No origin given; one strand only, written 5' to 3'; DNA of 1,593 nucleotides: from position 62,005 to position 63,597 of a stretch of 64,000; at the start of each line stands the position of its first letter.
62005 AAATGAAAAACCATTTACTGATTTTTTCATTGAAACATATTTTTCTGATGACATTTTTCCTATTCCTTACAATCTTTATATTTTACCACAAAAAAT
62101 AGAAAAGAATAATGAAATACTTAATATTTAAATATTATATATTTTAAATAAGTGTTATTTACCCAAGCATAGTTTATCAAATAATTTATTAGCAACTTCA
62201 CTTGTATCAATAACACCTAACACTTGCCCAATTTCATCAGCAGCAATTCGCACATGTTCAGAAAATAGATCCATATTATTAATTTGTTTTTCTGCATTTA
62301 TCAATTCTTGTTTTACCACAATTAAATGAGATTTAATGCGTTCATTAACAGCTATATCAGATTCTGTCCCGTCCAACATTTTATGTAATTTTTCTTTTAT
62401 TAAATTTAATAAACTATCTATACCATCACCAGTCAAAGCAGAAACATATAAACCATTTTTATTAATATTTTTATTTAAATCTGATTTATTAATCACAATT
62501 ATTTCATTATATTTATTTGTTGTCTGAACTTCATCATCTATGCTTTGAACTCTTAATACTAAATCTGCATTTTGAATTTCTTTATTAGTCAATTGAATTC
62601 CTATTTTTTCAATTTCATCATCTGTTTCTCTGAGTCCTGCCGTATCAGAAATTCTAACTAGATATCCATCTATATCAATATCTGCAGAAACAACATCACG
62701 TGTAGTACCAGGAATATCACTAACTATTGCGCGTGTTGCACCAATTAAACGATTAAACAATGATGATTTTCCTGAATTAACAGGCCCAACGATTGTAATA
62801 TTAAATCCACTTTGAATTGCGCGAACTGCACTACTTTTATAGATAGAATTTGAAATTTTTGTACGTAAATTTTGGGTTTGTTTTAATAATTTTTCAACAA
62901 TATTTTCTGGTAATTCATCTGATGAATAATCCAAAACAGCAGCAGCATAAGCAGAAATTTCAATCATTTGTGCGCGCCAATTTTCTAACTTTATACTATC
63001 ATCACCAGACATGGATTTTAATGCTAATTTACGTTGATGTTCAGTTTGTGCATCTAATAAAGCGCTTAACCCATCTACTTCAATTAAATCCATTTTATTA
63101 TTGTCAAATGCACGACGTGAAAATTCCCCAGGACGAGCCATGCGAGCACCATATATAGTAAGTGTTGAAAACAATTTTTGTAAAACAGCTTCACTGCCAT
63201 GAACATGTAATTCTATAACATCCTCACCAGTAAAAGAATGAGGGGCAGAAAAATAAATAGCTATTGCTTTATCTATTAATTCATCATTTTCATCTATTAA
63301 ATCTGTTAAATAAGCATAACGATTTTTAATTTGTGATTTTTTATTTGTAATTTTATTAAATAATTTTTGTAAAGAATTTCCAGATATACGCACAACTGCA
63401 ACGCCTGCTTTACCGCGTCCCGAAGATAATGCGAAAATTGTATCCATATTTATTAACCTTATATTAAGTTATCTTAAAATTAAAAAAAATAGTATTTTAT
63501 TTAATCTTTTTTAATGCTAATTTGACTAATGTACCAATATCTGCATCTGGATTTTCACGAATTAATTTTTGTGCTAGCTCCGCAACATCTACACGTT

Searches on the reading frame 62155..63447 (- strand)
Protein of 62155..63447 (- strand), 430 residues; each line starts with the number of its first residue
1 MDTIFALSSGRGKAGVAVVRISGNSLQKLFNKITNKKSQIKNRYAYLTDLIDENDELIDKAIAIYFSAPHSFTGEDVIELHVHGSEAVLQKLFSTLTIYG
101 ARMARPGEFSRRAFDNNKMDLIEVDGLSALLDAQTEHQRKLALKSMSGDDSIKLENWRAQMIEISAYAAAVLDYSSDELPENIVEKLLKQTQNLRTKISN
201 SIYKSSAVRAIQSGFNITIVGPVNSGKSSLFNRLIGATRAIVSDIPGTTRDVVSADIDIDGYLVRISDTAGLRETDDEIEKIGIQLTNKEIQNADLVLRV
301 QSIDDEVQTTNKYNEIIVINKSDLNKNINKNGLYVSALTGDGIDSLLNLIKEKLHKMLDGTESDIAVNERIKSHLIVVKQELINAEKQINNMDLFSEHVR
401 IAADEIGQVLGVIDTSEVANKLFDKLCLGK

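Call 97: find_encoding_contigs(protein=window:62155-63447:-, flank=10000, max_places=2)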
Protein window:62155-63447:- (430 aa): 2 contigs read that carry it; 1 place shown.
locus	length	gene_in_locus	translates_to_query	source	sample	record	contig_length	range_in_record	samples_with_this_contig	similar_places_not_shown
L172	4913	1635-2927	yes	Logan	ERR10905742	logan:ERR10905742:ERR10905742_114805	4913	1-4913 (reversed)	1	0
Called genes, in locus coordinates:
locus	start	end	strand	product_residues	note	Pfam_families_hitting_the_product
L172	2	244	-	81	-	?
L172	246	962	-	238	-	PF20772:TACO1_YebC_N, PF01709:Transcrip_reg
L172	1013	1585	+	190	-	PF01330:RuvA_N, PF00633:HHH (faint), PF14520:HHH_5, PF07499:RuvA_C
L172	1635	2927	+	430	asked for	PF10396:TrmE_N, PF12631:MnmE_helical, PF02421:FeoB_N (weak), PF01926:MMR_HSR1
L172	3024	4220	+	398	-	PF07690:MFS_1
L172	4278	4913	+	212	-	?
